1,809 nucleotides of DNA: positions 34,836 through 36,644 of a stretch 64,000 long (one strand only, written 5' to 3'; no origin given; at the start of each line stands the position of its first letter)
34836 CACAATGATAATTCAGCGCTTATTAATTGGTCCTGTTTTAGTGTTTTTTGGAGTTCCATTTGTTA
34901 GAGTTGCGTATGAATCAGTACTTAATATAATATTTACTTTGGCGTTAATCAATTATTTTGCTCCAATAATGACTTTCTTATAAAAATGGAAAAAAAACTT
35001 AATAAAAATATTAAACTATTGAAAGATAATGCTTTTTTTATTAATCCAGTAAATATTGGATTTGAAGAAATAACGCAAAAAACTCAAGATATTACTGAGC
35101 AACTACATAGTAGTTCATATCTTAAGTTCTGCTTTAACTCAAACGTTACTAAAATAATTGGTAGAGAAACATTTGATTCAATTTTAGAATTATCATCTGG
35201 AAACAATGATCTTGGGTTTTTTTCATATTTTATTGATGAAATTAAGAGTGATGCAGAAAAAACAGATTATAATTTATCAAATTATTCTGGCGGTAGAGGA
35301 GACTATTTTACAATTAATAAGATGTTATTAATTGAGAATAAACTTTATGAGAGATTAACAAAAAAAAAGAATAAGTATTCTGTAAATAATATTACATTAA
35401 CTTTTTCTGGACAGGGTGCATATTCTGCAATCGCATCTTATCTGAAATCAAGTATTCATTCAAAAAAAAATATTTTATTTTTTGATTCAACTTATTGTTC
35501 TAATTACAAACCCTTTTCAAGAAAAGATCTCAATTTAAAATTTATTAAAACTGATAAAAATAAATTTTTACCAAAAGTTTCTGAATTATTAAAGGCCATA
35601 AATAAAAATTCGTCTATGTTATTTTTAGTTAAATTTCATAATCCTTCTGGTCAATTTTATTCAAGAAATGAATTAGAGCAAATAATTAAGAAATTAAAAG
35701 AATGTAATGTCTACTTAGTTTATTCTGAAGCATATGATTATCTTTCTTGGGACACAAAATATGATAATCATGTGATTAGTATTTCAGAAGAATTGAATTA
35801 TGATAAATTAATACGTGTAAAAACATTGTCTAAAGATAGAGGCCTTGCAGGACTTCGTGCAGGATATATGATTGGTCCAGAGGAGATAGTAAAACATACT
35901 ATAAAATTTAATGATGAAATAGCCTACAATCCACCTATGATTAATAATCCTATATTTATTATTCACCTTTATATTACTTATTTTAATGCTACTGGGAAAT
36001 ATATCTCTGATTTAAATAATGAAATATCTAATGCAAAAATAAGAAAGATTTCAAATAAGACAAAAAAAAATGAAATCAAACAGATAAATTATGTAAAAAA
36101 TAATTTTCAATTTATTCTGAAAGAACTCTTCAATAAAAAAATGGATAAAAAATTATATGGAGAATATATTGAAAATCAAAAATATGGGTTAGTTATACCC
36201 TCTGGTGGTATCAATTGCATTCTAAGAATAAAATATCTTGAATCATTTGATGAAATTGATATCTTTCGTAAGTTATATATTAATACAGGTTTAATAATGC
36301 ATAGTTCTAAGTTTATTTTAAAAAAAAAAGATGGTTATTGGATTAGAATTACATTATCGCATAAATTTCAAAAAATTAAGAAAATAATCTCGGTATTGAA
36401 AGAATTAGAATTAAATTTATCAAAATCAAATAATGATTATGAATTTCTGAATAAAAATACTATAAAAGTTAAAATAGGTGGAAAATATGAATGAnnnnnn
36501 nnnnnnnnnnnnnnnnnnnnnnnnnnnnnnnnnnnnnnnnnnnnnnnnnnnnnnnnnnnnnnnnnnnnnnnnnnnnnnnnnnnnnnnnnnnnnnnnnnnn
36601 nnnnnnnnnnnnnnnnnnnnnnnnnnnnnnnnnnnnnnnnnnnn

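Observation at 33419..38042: DtxR-family regulator with an iron-box-like operator next to an uncharacterised PLP-enzyme / SAM-methyltransferase / hydrolase operon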

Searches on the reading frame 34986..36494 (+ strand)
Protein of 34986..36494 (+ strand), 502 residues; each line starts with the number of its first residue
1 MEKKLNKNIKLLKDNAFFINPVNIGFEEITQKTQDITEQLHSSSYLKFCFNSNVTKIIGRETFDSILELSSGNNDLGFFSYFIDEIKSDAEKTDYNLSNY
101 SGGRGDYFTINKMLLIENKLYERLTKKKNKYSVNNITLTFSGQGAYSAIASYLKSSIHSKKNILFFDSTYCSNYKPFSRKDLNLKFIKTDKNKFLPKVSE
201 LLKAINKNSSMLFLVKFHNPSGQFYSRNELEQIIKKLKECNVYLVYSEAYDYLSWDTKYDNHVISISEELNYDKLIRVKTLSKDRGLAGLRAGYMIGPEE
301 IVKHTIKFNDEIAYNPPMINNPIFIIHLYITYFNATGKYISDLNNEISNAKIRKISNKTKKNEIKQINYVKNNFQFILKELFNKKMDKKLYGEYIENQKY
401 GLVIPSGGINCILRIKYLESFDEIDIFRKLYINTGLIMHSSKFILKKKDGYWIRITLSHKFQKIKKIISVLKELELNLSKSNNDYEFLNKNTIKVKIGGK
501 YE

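Call 4: search_protein_families(library=pfam, proteins=[window:34986-36494:+], max_evalue=0.1)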
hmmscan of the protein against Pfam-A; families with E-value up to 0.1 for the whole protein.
window:34986-36494:+ (502 aa): 2 families
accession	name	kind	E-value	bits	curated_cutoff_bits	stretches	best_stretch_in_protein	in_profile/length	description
PF00155.27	Aminotran_1_2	-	1.4e-23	84.1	19.7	1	66-314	3-250/361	Aminotransferase class I and II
PF00266.25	Aminotran_5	-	0.0007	19.1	21.5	1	135-245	63-173/371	Aminotransferase class-V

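Call 5: search_protein_families(library=ncbifam, proteins=[window:34986-36494:+], max_evalue=0.1)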
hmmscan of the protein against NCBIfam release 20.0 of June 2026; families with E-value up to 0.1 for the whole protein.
window:34986-36494:+ (502 aa): 62 families (the best 25 are shown)
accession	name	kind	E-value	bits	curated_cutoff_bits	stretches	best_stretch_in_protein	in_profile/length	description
NF041364.1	GntC_guanitoxin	equivalog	1.5e-24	86.6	415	1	128-321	55-245/356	guanitoxin biosynthesis PLP-dependent (S)-gamma-hydroxy-L-arginine cyclodehydratase GntC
TIGR01141.1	hisC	equivalog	3e-20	72.4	276.55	1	119-310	59-237/349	histidinol-phosphate transaminase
NF041091.1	asp_aminotase_Arch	equivalog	1e-19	70.7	550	1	116-424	69-364/376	aspartate aminotransferase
NF005305.0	PRK06836.1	equivalog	3e-18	66.2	376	1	34-301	5-264/396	pyridoxal phosphate-dependent aminotransferase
NF005593.0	PRK07324.1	equivalog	1.8e-17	63.4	476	1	130-310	77-249/373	aminotransferase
NF006569.0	PRK09082.1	subfamily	1.4e-16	60.6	420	1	131-306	89-259/386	methionine aminotransferase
NF004621.0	PRK05957.1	equivalog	2.3e-16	59.5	498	1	185-417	138-364/389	pyridoxal phosphate-dependent aminotransferase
NF005817.0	PRK07683.1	equivalog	1.5e-15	56.8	575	1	130-308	85-258/387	aminotransferase A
TIGR03947.1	viomycin_VioD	equivalog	2.1e-15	56.5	390.9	1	143-313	76-242/359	capreomycidine synthase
NF005588.0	PRK07309.1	equivalog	2.5e-15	56.3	576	1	86-308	48-262/391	pyridoxal phosphate-dependent aminotransferase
NF005744.0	PRK07568.1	subfamily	2.6e-15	56.2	389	1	94-310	56-263/398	pyridoxal phosphate-dependent aminotransferase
TIGR01140.1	L_thr_O3P_dcar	equivalog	4.3e-15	55.7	290.55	1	140-303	69-215/331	threonine-phosphate decarboxylase CobD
NF004975.0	PRK06348.1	equivalog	4.4e-15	55.6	549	1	60-322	25-273/384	pyridoxal phosphate-dependent aminotransferase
NF004769.0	PRK06107.1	equivalog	3.6e-14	52.3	617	1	103-317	62-275/402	aspartate transaminase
NF005815.0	PRK07681.1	equivalog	5.4e-14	52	545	1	190-314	148-270/399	LL-diaminopimelate aminotransferase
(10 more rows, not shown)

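Call 6: search_solved_structures(query=window:34986-36494:+, max_evalue=0.01, show_alignments=2)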
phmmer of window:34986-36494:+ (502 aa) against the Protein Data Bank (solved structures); distinct sequences matched with E-value up to 0.01: 61 (the best 60 are shown).
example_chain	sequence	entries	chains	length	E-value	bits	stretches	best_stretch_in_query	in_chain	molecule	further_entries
8wkj_A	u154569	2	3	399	4.4e-10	42.2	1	131-317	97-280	Aminotransferase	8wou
1o4s_A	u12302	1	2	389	5.1e-10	42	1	160-307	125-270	Aspartate aminotransferase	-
8fft_A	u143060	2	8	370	3e-09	39.4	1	130-322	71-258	Aminotransferase class I/II-fold pyridoxal phosphate-dependent enzyme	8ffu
5veh_A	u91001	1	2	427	1e-07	34.4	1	71-311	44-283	Kynurenine aminotransferase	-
1yiy_A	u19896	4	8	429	1e-07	34.4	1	71-311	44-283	kynurenine aminotransferase; glutamine transaminase K | kynurenine aminotransferase; glutamine transaminase | Kynurenine aminotransferase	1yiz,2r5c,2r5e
4my5_A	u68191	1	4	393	2.6e-07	33.1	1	142-309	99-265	Putative amino acid aminotransferase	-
5wmk_A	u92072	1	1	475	9.3e-07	31.2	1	186-314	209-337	Bifunctional aspartate aminotransferase and glutamate/aspartate-prephenate aminotransferas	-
5wmi_A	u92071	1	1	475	1.1e-06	31.1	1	191-314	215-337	Bifunctional aspartate aminotransferase and glutamate/aspartate-prephenate aminotransferas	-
5wmh_A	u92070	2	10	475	1.1e-06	31.1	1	191-314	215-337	Bifunctional aspartate aminotransferase and glutamate/aspartate-prephenate aminotransferas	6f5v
3op7_A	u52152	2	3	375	1.1e-06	31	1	181-301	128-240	Aminotransferase class I and II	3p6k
1dju_A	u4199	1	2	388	1.3e-06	30.7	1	190-310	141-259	AROMATIC AMINOTRANSFERASE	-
1gd9_A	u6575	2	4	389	1.4e-06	30.7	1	190-310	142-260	ASPARTATE AMINOTRANSFERASE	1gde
2o1b_A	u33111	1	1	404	4.4e-06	29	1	193-308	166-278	Aminotransferase, class I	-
3fvs_A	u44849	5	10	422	4.5e-06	29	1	206-313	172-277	Kynurenine--oxoglutarate transaminase 1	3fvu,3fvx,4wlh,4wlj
1w7l_A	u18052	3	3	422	4.5e-06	29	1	206-313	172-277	KYNURENINE--OXOGLUTARATE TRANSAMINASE I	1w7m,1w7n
7vrx_A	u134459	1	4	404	0.00032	22.9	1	199-313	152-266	Aminotransferase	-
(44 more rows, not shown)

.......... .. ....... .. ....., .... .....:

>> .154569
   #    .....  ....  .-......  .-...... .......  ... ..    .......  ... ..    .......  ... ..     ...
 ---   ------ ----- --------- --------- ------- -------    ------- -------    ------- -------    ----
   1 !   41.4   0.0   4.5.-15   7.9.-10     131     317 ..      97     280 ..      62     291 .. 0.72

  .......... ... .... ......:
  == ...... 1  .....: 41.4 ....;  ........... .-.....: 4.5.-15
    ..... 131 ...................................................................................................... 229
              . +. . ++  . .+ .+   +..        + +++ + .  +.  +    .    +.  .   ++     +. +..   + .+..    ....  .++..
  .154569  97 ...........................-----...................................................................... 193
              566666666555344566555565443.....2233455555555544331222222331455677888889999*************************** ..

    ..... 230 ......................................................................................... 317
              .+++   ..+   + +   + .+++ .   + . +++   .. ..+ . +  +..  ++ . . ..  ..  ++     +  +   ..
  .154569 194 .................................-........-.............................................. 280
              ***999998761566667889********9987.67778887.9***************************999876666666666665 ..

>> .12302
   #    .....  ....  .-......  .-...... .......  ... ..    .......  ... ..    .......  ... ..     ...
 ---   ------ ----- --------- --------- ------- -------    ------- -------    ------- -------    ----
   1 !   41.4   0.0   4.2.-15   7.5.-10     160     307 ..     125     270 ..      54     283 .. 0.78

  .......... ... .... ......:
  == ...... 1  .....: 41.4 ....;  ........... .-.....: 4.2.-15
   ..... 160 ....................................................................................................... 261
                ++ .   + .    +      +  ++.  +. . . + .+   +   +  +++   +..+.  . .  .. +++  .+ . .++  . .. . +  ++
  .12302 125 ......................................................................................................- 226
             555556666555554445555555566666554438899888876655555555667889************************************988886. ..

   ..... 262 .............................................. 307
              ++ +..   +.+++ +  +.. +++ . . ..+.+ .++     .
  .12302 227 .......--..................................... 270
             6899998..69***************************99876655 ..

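Call 8: find_homologous_proteins(query=window:34986-36494:+, max_evalue=0.00001)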
Query window:34986-36494:+ (502 aa): 10 proteins with E <= 0.00001 among 8000 candidates.
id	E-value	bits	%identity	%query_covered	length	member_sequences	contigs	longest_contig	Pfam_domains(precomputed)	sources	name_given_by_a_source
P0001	0.0e+0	1092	100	100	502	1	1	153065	PF00155.28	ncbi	ncbi:MAG: pyridoxal phosphate-dependent aminotransferase [Candidatus Woesearchaeota archaeon]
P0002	6.6e-146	505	47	95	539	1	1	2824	PF00155.28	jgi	jgi:aspartate/methionine/tyrosine aminotransferase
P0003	3.4e-123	430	43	94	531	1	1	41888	PF00155.28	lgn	-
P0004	2.6e-120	421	45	99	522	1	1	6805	PF00155.28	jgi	jgi:DNA-binding transcriptional MocR family regulator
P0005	9.8e-106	373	40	90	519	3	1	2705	PF00155.28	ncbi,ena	-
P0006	3.3e-104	367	38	95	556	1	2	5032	PF00155.28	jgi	jgi:aspartate/methionine/tyrosine aminotransferase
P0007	5.0e-104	367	39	91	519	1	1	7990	PF00155.28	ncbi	-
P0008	2.1e-103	365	39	90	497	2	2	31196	PF00155.28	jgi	jgi:histidinol-phosphate/aromatic aminotransferase/cobyric acid decarboxylase-like protein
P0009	1.7e-99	352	39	90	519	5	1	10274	PF00155.28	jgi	jgi:histidinol-phosphate/aromatic aminotransferase/cobyric acid decarboxylase-like protein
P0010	1.4e-6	46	33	22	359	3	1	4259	PF00155.28,PF00266.26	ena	-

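Call 10: find_encoding_contigs(protein=P0003, flank=10000, max_places=3)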
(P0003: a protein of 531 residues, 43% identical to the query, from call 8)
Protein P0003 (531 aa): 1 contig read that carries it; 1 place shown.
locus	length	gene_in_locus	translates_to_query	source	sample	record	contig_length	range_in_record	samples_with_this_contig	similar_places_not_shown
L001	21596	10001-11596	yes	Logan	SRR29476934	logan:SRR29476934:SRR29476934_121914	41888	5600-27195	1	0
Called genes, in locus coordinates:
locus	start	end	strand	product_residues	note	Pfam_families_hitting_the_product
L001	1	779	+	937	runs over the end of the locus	PF13489:Methyltransf_23, PF13847:Methyltransf_31, PF08241:Methyltransf_11, PF08242:Methyltransf_12, PF13649:Methyltransf_25, PF13524:Glyco_trans_1_2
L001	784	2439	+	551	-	PF01075:Glyco_transf_9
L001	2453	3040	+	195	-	-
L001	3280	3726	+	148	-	-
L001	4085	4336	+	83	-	-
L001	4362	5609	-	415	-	PF07394:DUF1501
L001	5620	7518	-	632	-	PF08811:DUF1800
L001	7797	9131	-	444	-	-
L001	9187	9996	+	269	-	PF05118:Asp_Arg_Hydrox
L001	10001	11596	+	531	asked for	PF00155:Aminotran_1_2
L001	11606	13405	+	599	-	PF12481:DUF3700, PF13522:GATase_6, PF13537:GATase_7, PF09147:CarA_N (faint), PF00733:Asn_synthase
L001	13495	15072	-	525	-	PF26154:DUF8042 (faint), PF02120:Flg_hook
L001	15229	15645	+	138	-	PF03653:UPF0093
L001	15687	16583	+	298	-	PF00574:CLP_protease (weak), PF25145:NfeD1b_N, PF01343:Peptidase_S49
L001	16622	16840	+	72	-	-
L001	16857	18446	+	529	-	-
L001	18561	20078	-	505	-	PF00587:tRNA-synt_2b (weak), PF03129:HGTP_anticodon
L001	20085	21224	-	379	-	PF04055:Radical_SAM, PF19288:CofH_C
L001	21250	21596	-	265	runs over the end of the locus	PF13414:TPR_11 (faint), PF13431:TPR_17 (faint), PF00515:TPR_1 (faint), PF07719:TPR_2 (faint), PF09976:TPR_21 (weak), PF13424:TPR_12 (faint), PF13432:TPR_16 (weak), PF14559:TPR_19, +5 more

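Call 11: find_encoding_contigs(protein=P0008, flank=10000, max_places=3)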
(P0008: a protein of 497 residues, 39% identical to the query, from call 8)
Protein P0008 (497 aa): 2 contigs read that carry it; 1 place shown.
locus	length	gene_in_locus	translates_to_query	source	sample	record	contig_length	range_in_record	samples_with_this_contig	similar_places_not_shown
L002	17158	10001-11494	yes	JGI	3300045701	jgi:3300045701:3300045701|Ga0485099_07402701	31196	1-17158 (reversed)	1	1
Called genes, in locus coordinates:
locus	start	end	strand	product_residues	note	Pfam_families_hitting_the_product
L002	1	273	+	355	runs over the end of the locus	PF12704:MacB_PCD, PF02687:FtsX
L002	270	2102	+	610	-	PF00122:E1-E2_ATPase, PF00702:Hydrolase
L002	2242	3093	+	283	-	-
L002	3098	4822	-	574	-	PF00270:DEAD, PF04851:ResIII, PF18766:SWI2_SNF2, PF00271:Helicase_C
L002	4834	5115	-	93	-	PF03831:YjdM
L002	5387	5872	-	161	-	-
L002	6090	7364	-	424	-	PF02646:RmuC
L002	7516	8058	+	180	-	-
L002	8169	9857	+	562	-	PF02492:cobW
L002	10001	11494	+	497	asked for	PF00155:Aminotran_1_2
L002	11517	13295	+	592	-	PF13522:GATase_6, PF13537:GATase_7, PF00733:Asn_synthase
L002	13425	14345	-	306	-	PF02621:VitK2_biosynth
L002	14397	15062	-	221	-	PF01048:PNP_UDP_1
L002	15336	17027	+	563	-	PF00005:ABC_tran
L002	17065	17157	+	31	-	?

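Call 12: find_encoding_contigs(protein=P0009, flank=10000, max_places=3)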
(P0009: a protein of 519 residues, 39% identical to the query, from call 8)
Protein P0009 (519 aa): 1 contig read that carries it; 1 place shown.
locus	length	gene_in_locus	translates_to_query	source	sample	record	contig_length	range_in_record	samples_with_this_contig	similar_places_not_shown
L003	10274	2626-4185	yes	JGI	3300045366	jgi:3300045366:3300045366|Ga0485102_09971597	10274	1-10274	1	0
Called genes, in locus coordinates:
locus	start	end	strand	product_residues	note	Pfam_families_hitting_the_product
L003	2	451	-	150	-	?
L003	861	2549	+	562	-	PF02492:cobW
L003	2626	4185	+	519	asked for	PF00155:Aminotran_1_2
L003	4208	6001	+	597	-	PF13522:GATase_6, PF13537:GATase_7, PF09147:CarA_N (weak), PF00733:Asn_synthase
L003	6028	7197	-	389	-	-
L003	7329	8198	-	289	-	PF02621:VitK2_biosynth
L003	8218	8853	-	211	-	PF01048:PNP_UDP_1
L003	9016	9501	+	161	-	-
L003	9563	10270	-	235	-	PF00005:ABC_tran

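Call 13: find_encoding_contigs(protein=P0007, flank=10000, max_places=3)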
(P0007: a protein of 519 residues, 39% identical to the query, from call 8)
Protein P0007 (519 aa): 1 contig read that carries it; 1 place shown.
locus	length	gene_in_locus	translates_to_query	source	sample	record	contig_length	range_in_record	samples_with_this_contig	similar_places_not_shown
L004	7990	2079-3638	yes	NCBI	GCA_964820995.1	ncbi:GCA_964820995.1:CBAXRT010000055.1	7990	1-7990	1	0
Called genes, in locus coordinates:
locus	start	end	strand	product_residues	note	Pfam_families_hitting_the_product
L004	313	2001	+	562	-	PF02492:cobW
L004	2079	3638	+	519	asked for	PF00155:Aminotran_1_2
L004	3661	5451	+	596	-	PF13522:GATase_6, PF13537:GATase_7, PF00733:Asn_synthase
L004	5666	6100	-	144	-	-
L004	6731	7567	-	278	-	PF17759:tRNA_synthFbeta, PF03147:FDX-ACB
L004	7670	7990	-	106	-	?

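Call 14: find_encoding_contigs(protein=P0004, flank=10000, max_places=3)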
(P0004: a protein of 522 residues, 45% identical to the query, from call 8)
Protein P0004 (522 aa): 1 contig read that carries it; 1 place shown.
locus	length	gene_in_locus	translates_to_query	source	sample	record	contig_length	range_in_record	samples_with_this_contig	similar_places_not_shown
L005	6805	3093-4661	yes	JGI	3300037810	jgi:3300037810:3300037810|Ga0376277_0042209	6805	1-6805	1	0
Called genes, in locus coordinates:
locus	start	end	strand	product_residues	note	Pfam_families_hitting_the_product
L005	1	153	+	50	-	?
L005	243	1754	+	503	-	-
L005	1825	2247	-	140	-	PF01475:FUR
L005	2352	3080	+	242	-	-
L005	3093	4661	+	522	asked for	PF00155:Aminotran_1_2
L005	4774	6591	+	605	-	PF04183:IucA_IucC, PF06276:FhuF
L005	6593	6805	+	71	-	?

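Call 15: find_encoding_contigs(protein=P0006, flank=10000, max_places=3)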
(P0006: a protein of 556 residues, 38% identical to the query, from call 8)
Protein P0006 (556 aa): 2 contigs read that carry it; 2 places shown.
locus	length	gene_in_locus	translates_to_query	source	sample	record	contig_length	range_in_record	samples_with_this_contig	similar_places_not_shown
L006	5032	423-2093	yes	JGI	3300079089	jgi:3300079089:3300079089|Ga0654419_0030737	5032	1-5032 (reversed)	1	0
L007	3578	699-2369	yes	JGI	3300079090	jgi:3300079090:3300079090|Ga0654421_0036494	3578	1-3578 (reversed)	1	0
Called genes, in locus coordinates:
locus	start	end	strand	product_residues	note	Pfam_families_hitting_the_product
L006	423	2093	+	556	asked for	PF00155:Aminotran_1_2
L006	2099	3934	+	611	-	PF13522:GATase_6, PF13537:GATase_7, PF12481:DUF3700 (weak), PF00733:Asn_synthase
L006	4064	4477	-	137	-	-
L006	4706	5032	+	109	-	?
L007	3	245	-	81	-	?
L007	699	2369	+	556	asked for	PF00155:Aminotran_1_2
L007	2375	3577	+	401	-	?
